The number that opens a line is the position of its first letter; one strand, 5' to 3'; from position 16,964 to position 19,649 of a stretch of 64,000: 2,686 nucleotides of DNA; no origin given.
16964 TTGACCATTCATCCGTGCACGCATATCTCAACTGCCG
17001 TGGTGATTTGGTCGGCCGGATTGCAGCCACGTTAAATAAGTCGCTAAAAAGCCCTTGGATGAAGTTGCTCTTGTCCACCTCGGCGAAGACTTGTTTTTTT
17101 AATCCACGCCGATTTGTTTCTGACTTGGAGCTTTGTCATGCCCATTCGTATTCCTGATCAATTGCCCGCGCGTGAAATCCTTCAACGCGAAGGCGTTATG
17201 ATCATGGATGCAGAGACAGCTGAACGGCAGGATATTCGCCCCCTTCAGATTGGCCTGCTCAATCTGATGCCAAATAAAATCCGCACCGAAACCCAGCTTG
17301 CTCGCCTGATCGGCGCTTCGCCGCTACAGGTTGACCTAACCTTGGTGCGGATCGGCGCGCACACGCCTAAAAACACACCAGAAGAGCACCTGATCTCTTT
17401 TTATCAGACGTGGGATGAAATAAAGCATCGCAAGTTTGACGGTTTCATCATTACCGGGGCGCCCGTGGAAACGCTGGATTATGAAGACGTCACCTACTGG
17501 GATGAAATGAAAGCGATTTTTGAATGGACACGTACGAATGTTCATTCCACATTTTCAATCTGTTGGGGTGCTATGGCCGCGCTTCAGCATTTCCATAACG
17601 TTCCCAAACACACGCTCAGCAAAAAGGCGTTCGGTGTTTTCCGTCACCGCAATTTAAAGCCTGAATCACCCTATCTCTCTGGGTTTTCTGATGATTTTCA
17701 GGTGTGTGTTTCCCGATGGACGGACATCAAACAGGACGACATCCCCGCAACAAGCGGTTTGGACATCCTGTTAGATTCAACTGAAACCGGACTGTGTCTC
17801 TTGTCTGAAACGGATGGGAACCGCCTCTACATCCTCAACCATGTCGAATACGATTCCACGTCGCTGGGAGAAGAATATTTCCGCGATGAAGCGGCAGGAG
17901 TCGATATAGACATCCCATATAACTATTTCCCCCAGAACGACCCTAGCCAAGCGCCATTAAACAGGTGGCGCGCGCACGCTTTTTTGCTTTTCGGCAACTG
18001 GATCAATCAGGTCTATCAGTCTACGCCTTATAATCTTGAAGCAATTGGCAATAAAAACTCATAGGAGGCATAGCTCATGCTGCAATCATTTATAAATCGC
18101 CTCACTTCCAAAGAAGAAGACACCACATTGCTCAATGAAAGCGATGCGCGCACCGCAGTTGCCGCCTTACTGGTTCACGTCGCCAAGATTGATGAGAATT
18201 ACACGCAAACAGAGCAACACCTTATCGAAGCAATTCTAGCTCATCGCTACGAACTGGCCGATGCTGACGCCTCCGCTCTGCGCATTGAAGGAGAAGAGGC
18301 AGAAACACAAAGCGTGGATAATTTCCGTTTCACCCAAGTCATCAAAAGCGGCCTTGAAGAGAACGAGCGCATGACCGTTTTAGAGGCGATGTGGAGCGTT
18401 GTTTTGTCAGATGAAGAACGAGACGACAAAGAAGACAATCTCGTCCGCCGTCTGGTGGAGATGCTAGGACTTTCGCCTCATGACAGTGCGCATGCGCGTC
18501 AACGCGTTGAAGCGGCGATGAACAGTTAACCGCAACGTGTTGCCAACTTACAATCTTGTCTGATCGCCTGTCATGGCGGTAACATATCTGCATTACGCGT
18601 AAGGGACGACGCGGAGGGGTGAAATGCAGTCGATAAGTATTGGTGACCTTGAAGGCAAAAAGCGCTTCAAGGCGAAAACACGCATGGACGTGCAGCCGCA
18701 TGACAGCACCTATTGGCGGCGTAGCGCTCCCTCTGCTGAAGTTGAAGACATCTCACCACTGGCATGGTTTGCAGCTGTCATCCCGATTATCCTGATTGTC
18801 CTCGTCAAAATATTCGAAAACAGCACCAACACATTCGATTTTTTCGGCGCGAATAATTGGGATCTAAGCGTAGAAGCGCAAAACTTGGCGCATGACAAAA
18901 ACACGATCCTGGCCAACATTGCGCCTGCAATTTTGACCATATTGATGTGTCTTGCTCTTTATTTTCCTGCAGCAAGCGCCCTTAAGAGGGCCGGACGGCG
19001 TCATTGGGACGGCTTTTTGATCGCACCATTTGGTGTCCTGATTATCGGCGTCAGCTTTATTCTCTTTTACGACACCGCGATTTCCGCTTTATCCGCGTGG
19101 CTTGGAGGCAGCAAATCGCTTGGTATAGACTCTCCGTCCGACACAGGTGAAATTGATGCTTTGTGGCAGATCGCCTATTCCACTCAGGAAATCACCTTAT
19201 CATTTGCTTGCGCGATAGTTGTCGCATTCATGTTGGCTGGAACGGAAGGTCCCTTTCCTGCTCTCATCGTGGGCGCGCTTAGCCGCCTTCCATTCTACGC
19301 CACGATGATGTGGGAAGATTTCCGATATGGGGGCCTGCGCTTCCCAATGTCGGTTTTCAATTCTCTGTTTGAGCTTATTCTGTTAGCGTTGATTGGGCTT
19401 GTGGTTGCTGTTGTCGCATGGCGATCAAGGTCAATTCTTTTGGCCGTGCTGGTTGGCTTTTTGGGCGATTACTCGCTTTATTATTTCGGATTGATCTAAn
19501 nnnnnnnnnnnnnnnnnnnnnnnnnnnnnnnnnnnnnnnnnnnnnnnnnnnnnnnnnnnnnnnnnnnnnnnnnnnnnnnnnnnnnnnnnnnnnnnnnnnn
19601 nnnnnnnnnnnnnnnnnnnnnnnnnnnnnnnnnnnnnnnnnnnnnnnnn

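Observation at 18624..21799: Candidate module: TIR-FGE protein flanked by two apparently dead membrane proteases, with a CtrA box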

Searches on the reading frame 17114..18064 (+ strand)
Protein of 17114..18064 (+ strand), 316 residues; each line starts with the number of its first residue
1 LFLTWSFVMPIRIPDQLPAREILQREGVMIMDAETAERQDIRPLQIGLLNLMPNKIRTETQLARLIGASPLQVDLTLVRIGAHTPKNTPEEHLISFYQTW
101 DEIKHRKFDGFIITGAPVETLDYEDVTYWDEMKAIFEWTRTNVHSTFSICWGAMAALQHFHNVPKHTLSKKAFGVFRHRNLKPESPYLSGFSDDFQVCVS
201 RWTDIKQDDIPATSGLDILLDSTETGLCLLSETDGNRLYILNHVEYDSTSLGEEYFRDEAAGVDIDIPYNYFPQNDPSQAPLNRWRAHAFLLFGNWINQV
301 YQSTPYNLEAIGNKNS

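Call 3: search_protein_families(library=pfam, proteins=[window:17114-18064:+], max_evalue=0.1)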
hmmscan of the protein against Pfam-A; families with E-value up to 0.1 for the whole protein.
window:17114-18064:+ (316 aa): 1 family
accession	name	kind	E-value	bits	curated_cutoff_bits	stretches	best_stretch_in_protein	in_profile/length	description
PF04204.22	HTS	-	2.4e-129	431.1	27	1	10-306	1-298/298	Homoserine O-succinyltransferase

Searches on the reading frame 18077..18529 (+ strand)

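Call 3: search_protein_families(library=pfam, proteins=[window:18077-18529:+], max_evalue=0.1)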
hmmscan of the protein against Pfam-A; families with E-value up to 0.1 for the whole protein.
window:18077-18529:+ (150 aa): 1 family
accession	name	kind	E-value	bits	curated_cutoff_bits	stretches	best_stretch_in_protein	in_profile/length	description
PF05099.18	TerB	-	6.9e-32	110.6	24.4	1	26-142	2-118/118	Tellurite resistance protein TerB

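Call 6: search_protein_families(library=ncbifam, proteins=[window:18077-18529:+], max_evalue=0.1)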
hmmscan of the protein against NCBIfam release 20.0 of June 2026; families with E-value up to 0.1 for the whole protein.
window:18077-18529:+ (150 aa): 0 families

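Call 7: search_protein_families(library=padloc, proteins=[window:18077-18529:+], max_evalue=0.1)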
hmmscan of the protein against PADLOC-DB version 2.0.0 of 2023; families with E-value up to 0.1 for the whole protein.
window:18077-18529:+ (150 aa): 1 family
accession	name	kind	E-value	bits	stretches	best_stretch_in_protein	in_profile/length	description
PDLC02184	Dsr2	-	0.012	11.6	1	9-133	990-1114/1222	-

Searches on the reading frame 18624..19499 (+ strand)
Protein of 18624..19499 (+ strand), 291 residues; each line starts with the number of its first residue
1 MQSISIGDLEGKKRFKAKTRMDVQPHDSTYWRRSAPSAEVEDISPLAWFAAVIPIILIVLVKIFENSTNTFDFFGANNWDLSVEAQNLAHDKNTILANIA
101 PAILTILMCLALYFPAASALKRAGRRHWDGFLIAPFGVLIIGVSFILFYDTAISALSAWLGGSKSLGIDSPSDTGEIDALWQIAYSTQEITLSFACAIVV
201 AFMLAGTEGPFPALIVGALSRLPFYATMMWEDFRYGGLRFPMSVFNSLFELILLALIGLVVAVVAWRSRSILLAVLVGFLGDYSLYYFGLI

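Call 3: search_protein_families(library=pfam, proteins=[window:18624-19499:+], max_evalue=0.1)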
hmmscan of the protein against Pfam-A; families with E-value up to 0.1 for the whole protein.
window:18624-19499:+ (291 aa): 1 family
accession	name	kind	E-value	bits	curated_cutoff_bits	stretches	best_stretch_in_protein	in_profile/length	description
PF05437.17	AzlD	-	0.087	13.4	23.7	1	256-280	69-93/99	Branched-chain amino acid transport protein (AzlD)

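Call 6: search_protein_families(library=ncbifam, proteins=[window:18624-19499:+], max_evalue=0.1)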
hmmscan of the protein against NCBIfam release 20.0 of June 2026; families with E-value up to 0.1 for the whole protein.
window:18624-19499:+ (291 aa): 1 family
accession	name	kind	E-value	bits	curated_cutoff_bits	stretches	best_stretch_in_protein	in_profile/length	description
NF041647.1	ABC_perm_CPBP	equivalog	0.00012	20.9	435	1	247-280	592-625/636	ABC transporter permease subunit/CPBP intramembrane protease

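Call 7: search_protein_families(library=padloc, proteins=[window:18624-19499:+], max_evalue=0.1)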
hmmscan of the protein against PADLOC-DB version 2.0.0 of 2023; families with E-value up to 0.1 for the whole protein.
window:18624-19499:+ (291 aa): 0 families

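Call 33: find_homologous_proteins(query=window:18624-19499:+, max_evalue=0.01)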
Query window:18624-19499:+ (291 aa): 1 proteins with E <= 0.01 among 8000 candidates.
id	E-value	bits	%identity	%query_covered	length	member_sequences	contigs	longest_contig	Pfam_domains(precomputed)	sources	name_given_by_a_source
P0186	4.0e-187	638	100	100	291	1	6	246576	-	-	-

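Call 61: search_protein_representatives(protein=window:18624-19499:+)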
Query: 291 residues. Proteins with E-value up to 0.001 (for the whole library): 1; up to 1e-10: 1; up to 1e-30: 1. The best 1 are listed.
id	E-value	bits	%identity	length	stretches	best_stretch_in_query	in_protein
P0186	1.3e-187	638.4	100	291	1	1-291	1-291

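Call 75: predict_structure(protein=window:18624-19499:+)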
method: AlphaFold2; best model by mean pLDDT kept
length: 291 residues; sequences in the alignment: 1
mean_pLDDT: 51.5   pTM: 0.29
mean pLDDT of the five models: 51.5, 48.4, 47.8, 45.6, 43.7
residues with pLDDT >= 90: 0; 70-90: 4; 50-70: 179; < 50: 108
segments of 3 or more residues with pLDDT < 50: 1-27, 29-33, 35-43, 66-81, 83-90, 163-167, 237-241, 283-291
pLDDT, mean of each block of 10 residues (from residue 1): 36 38 41 43 52 58 47 38 48 52 60 55 53 53 53 54 51 50 51 51 50 56 55 52 58 70 65 60 46 30
secondary structure, 60 per line:
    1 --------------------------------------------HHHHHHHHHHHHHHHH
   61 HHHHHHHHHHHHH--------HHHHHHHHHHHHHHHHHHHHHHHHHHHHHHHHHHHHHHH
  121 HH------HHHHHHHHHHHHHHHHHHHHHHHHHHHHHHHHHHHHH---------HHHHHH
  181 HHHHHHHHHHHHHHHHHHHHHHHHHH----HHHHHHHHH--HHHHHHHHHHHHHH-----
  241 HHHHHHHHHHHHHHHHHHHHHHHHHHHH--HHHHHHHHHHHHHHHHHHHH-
elements in order: H45-73 H82-122 H129-165 H175-206 H211-219 H222-235 H241-268 H271-290
